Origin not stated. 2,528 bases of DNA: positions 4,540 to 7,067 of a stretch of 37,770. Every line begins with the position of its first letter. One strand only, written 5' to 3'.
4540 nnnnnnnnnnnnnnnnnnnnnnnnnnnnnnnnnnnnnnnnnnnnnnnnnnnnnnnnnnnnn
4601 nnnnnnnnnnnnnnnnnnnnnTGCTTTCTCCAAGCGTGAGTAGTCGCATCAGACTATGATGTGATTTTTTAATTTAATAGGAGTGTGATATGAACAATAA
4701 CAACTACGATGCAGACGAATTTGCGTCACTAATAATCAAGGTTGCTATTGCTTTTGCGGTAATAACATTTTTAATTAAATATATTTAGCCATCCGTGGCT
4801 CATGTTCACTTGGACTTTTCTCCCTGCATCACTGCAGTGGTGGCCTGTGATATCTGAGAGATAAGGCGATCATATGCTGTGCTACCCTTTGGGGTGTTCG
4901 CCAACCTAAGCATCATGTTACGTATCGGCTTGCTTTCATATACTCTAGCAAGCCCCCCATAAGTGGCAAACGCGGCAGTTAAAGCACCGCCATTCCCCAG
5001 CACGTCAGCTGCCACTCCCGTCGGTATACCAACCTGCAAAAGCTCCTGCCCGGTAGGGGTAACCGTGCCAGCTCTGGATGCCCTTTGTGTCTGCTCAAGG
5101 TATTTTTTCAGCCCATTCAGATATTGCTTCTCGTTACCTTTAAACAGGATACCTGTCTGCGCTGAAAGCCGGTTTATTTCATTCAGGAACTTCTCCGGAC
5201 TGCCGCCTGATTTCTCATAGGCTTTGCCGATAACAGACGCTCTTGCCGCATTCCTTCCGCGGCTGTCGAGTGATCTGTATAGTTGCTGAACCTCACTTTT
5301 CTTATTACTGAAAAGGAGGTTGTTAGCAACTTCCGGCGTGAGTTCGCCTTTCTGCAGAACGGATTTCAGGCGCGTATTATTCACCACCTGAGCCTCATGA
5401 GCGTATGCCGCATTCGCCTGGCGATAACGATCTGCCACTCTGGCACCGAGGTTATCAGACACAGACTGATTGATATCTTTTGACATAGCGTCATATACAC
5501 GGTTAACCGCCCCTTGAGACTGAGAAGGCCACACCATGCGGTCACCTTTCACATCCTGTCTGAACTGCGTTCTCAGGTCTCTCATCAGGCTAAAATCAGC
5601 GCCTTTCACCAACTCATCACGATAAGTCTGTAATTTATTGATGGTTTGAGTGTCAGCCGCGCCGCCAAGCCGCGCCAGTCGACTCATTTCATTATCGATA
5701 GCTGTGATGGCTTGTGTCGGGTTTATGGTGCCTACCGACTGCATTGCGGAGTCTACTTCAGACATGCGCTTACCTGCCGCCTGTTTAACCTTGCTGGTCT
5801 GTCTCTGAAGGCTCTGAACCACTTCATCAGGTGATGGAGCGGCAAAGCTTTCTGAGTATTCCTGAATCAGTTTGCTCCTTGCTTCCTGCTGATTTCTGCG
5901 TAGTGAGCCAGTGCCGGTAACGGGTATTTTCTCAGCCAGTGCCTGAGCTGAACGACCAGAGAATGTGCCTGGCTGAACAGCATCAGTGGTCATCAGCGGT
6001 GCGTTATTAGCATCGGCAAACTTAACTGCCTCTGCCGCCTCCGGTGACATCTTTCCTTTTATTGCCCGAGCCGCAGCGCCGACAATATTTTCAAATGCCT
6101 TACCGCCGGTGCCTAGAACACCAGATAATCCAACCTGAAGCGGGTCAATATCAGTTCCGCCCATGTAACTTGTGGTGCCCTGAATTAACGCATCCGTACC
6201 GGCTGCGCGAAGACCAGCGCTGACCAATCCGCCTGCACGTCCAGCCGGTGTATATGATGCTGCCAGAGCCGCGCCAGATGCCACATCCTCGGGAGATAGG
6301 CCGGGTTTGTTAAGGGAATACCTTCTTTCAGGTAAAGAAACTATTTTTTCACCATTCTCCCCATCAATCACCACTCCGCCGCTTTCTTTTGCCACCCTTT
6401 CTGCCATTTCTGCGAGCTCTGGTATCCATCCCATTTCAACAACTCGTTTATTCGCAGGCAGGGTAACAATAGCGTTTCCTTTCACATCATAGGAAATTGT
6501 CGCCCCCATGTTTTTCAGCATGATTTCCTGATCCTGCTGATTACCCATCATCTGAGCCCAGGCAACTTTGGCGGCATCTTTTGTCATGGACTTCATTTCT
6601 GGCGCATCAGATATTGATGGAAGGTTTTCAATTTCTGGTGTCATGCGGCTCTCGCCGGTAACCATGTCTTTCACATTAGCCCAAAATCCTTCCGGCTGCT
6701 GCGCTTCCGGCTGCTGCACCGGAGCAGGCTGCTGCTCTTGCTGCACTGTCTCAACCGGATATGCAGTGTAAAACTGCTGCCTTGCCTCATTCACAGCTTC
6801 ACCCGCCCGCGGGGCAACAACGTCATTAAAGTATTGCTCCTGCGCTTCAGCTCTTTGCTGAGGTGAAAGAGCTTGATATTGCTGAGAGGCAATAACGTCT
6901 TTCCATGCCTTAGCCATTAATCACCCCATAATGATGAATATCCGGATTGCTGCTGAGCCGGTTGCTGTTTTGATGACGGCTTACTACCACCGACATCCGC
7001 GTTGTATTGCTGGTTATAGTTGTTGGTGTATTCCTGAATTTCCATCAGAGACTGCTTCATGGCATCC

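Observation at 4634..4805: P22 immI position is collapsed to 172 bp holding only an antisense 32-aa micro-ORF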

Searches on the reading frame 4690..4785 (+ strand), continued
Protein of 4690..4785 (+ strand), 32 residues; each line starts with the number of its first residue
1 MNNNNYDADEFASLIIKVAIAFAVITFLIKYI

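Call 34: find_encoding_contigs(protein=P0012, flank=5000, max_places=6)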
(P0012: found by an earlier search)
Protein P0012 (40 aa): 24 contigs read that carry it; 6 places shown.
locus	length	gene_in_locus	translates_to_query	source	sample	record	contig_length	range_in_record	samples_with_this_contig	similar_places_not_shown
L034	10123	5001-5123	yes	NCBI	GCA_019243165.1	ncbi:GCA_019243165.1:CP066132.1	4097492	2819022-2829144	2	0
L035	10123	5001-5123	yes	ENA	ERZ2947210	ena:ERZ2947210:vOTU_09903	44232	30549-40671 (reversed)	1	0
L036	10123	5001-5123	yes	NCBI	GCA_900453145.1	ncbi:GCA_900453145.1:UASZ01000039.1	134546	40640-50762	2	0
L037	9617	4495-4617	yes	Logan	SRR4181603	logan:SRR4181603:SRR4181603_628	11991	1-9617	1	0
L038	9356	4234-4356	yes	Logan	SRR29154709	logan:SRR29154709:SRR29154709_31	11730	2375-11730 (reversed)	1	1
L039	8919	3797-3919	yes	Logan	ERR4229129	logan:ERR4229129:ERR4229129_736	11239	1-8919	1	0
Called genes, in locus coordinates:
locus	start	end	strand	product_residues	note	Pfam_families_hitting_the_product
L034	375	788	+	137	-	-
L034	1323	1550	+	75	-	PF06440:DNA_pol3_theta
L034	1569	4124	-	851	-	PF09008:Head_binding, PF27114:Phage_tail_beta, PF00657:Lipase_GDSL, PF13472:Lipase_GDSL_2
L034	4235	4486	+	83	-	PF03869:Arc, PF22513:FitA-like_RHH, PF11423:Repressor_Mnt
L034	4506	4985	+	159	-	-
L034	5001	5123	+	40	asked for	-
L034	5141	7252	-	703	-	PF26808:Phage_P22_gp16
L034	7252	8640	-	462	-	PF16928:Inj_translocase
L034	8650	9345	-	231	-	PF25688:P22_gp7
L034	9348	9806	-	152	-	PF11039:DUF2824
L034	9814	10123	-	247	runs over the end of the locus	-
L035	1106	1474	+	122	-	PF06440:DNA_pol3_theta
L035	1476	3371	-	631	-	PF09008:Head_binding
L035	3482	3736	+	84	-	PF03869:Arc, PF22513:FitA-like_RHH, PF11423:Repressor_Mnt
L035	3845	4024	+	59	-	-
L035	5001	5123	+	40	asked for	-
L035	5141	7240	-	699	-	PF26808:Phage_P22_gp16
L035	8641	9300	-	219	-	PF25688:P22_gp7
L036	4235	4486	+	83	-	PF03869:Arc, PF22513:FitA-like_RHH, PF11423:Repressor_Mnt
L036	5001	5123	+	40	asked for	-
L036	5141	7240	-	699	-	PF26808:Phage_P22_gp16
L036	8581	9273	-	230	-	PF25688:P22_gp7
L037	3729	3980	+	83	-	PF03869:Arc, PF22513:FitA-like_RHH, PF11423:Repressor_Mnt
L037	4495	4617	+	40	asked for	-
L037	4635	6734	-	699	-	PF26808:Phage_P22_gp16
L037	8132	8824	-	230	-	PF25688:P22_gp7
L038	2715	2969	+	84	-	PF03869:Arc, PF22513:FitA-like_RHH, PF11423:Repressor_Mnt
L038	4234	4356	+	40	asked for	-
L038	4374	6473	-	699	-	PF26808:Phage_P22_gp16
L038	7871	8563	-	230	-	PF25688:P22_gp7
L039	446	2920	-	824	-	PF09008:Head_binding, PF21562:Gp63_3rd_G7C, PF00657:Lipase_GDSL (faint), PF21988:G7C_GBD, PF22245:G7C_C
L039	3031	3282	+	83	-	PF03869:Arc, PF22513:FitA-like_RHH, PF11423:Repressor_Mnt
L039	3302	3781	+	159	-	-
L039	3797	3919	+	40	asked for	-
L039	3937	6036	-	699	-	PF26808:Phage_P22_gp16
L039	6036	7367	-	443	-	PF16928:Inj_translocase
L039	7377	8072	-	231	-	PF25688:P22_gp7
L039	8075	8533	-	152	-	PF11039:DUF2824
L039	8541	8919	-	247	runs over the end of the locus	-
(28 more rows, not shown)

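Call 59: search_protein_families(library=ncbifam, proteins=[window:4690-4785:+, L020:4139-4795:+], max_evalue=1)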
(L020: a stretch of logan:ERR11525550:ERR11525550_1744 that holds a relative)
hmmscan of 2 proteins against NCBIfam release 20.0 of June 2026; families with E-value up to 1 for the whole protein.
seq(32 aa): 1 family
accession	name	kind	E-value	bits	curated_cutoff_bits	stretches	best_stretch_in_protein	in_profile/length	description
NF041587.1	YmgF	equivalog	0.052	13.6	100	1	1-29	1-27/72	cell division-associated protein YmgF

L020:4139-4795:+ (218 aa): 4 families
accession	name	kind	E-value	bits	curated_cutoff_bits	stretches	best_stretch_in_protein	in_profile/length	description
NF040788.1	S-lay_SlaB_Mtsph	equivalog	0.00097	18.1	700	1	92-191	284-386/416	S-layer protein SlaB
TIGR04527.1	mycoplas_twoTM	subfamily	0.0027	17.4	125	1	55-189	65-194/248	MG_279/MG_280 family protein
NF052504.1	sll1863_fam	domain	0.36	11.1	35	0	62-139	4-81/93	sll1863 family stress response protein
NF033885.1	conj_TraP_IncI1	equivalog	0.5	10.1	135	1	87-169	39-121/217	conjugal transfer protein TraP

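Call 60: search_protein_families(library=padloc, proteins=[window:4690-4785:+, L020:4139-4795:+], max_evalue=1)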
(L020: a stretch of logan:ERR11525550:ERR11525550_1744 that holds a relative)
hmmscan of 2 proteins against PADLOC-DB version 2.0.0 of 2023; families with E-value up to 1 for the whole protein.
seq(32 aa): 0 families

L020:4139-4795:+ (218 aa): 2 families
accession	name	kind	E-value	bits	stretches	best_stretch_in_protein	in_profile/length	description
PDLC03859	LmuB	-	0.007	13.6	1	58-174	363-485/611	-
PDLC00638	ZorA2|ZorA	-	0.18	8.5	1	70-141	331-402/545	MotA/ExbB/TolQ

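Call 81: search_solved_structures(query=A5, max_evalue=10)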
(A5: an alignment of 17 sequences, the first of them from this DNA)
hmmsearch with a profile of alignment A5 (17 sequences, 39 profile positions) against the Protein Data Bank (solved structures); distinct sequences matched with E-value up to 10: 2.
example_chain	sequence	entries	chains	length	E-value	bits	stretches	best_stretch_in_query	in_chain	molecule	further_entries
8r0f_B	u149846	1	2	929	3.4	10.8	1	11-32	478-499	Capsid protein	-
8r0g_A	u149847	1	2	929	3.5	10.7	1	11-32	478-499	Capsid protein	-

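Call 84: predict_structure(alignment_id=A5)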
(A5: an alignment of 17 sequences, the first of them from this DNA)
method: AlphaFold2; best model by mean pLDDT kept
length: 32 residues; sequences in the alignment: 17
mean_pLDDT: 86.3   pTM: 0.45
mean pLDDT of the five models: 86.3, 85.1, 84.9, 83.9, 81.8
residues with pLDDT >= 90: 18; 70-90: 9; 50-70: 4; < 50: 1
segments of 3 or more residues with pLDDT < 50: none
pLDDT, mean of each block of 10 residues (from residue 1): 71 95 95 76
secondary structure, 60 per line:
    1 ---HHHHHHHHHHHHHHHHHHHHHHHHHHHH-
elements in order: H4-31

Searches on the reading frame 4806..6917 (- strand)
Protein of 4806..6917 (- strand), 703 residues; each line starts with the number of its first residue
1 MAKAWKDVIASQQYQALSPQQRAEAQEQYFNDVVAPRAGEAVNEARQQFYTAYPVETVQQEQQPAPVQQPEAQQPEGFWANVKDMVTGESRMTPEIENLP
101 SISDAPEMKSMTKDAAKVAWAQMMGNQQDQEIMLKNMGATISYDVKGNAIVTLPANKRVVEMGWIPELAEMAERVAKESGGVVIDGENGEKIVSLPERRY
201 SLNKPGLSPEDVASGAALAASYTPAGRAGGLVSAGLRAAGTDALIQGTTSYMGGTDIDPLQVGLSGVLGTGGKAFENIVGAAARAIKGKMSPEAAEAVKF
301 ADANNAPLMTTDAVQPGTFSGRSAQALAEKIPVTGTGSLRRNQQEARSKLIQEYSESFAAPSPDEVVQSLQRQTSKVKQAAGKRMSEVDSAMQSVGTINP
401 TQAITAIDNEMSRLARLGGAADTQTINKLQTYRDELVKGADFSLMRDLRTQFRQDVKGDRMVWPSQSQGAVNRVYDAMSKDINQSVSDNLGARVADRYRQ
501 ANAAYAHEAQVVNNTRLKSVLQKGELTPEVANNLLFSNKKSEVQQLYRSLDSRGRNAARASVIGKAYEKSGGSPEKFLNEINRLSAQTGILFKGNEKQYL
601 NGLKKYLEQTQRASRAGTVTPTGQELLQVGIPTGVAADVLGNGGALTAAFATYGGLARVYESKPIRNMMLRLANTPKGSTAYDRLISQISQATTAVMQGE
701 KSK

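Call 9: search_protein_families(library=pfam, proteins=[window:4806-6917:-])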
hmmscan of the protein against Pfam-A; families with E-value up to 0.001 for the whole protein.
window:4806-6917:- (703 aa): 0 families

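Call 15: find_related_loci(query=window:4806-6917:-, collection=viral_contigs, flank=5000)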
Query window:4806-6917:- (703 aa) in viral_contigs; peptide patterns used: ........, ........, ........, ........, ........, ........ (x = any residue, [..] = any of these).
7 stretches matched a pattern; 5 encode a relative of the query (tblastn E <= 1e-3); 5 distinct loci.
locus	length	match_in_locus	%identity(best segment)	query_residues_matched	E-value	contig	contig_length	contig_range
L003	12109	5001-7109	98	1-703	0e+0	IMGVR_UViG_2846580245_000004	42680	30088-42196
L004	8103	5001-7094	90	1-703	0e+0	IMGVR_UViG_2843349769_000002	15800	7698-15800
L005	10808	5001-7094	90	1-703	0e+0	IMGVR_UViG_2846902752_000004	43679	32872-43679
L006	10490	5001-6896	88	66-703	0e+0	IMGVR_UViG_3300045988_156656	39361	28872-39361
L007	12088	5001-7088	83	1-703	0e+0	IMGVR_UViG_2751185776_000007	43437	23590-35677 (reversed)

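Call 31: search_protein_families(library=phrogs, proteins=[L007:7247-7726:-, L007:7746-8057:-, L004:7115-7489:-], max_evalue=1)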
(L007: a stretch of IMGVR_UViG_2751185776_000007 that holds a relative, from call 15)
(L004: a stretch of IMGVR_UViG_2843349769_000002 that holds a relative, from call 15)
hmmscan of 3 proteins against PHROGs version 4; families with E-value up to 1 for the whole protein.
L007:7247-7726:- (159 aa): 3 families
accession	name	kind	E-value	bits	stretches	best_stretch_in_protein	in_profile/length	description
phrog_6067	-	unknown function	3.3e-62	210.1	1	1-158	1-157/161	-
phrog_25729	-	unknown function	0.13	13.7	1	1-26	1-26/120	-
phrog_6073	-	lysis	0.15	13.4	1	1-21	3-23/67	Rz-like spanin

L007:7746-8057:- (103 aa): 14 families
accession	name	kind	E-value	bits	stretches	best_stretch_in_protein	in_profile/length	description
phrog_795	-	other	4.1e-26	92.6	1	19-102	11-96/116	partition protein ATPase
phrog_3178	-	transcription regulation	2.9e-14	54.5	1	20-96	4-90/125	Arc-like DNA binding domain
phrog_2685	-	other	5.6e-11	44.1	1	19-100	12-94/161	partition protein ATPase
phrog_1388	-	unknown function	7.6e-10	40.1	1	21-91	1-73/143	-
phrog_1287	-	unknown function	2.5e-09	38.6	1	19-70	3-54/115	-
phrog_228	-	transcription regulation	4e-09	37.6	1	19-100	4-84/251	Arc-like repressor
phrog_7906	-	transcription regulation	2.2e-08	35.9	1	22-65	6-49/111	Arc-like transcriptional regulator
phrog_582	-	transcription regulation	2.1e-06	29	1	19-68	51-100/105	Arc-like repressor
phrog_13890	-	unknown function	0.0002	22.2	1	27-68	19-60/73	-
phrog_4515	-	unknown function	0.0014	19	1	21-61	1-41/224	-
phrog_30599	-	transcription regulation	0.0096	17.4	1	23-58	8-43/100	transcriptional regulator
phrog_10531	-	unknown function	0.02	16.4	1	23-60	4-41/89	-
phrog_8688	-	unknown function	0.14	13.2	1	32-79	16-64/76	-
phrog_28511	-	unknown function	0.17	13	1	39-71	12-44/77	-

L004:7115-7489:- (124 aa): 3 families
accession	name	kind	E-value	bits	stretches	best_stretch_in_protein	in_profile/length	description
phrog_29888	-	unknown function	0.034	15.1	1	54-103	36-83/91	-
phrog_11382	-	unknown function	0.088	14.2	1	57-106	56-104/117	-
phrog_473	-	head and packaging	0.35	12.3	1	44-92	19-67/75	virion structural protein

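Call 32: search_protein_families(library=pfam, proteins=[L007:7247-7726:-, L007:7746-8057:-, L004:7115-7489:-], max_evalue=1)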
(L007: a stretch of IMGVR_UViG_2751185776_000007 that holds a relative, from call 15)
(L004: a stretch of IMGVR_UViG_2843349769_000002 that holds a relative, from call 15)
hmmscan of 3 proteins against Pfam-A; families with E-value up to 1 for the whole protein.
L007:7247-7726:- (159 aa): 1 family
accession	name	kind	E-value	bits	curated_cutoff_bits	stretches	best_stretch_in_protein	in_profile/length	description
PF20781.2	TssR_C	-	0.069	13.8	25.7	1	79-127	33-81/141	TssR C-terminal domain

L007:7746-8057:- (103 aa): 6 families
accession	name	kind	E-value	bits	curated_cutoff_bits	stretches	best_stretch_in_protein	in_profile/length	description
PF11423.14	Repressor_Mnt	-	2.5e-19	69.1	20.9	1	73-99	1-27/28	Regulatory protein Mnt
PF03869.20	Arc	-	3.7e-11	43.1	20.4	1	22-69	1-48/50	Arc-like DNA binding domain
PF22513.2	FitA-like_RHH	-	2.9e-05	24.4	27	1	34-61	10-37/39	Antitoxin FitA-like, ribbon-helix-helix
PF21983.2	NikA-like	-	0.0026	18.3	27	1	25-52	4-31/72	Mobilization protein NikA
PF05534.18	HicB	-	0.0068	16.7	21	1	27-53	19-45/51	HicB family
PF19891.5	DUF6364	-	0.02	15.8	27.3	1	25-77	2-43/70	Family of unknown function (DUF6364)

L004:7115-7489:- (124 aa): 3 families
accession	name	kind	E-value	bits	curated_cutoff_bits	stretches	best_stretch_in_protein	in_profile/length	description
PF09079.17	Cdc6_C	-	0.033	14.6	25.1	1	38-90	19-74/96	CDC6, C terminal winged helix domain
PF19765.4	DUF6252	-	0.063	14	27.2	1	24-67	30-74/124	Family of unknown function (DUF6252)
PF06024.17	Orf78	-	0.2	12.4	29.4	1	30-120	13-81/101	Orf78 (ac78)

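Call 40: find_related_loci(query=A3, collection=genome_contigs, flank=6000)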
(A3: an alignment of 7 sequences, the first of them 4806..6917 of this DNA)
Query A3 (703 aa) in genome_contigs; peptide patterns used: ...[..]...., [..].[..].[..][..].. (x = any residue, [..] = any of these).
57 stretches matched a pattern; 3 encode a relative of the query (tblastn E <= 1e-3); 3 distinct loci.
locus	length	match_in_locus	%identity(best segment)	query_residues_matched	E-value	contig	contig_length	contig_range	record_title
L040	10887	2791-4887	92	1-703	0e+0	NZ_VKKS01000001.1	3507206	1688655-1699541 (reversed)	Morganella morganii strain Mm1 Mm1_Scaffold1, whole genome shotgun sequence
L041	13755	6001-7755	35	76-700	1e-111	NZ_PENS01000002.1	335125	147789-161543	Proteus terrae strain LMG 28659 Scaffold2_1, whole genome shotgun sequence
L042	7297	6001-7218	41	1-422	2e-93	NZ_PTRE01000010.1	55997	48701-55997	Escherichia sp. MOD1-EC7003 MOD1-EC7003_10_length_55997_cov_117, whole genome shotgun sequence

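Call 59: search_protein_families(library=ncbifam, proteins=[L007:7247-7726:-], max_evalue=1)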
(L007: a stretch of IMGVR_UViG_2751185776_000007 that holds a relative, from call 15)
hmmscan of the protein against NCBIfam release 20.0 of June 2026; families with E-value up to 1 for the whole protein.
L007:7247-7726:- (159 aa): 1 family
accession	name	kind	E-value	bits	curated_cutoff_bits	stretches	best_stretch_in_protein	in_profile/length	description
NF058637.1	helic_SCO1167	equivalog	0.072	11.1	1200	1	54-115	414-475/932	SCO1167/SCO6262 family helicase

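Call 60: search_protein_families(library=padloc, proteins=[L007:7247-7726:-], max_evalue=1)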
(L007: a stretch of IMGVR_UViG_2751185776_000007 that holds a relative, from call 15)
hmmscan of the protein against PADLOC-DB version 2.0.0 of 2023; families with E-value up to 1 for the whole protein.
L007:7247-7726:- (159 aa): 0 families
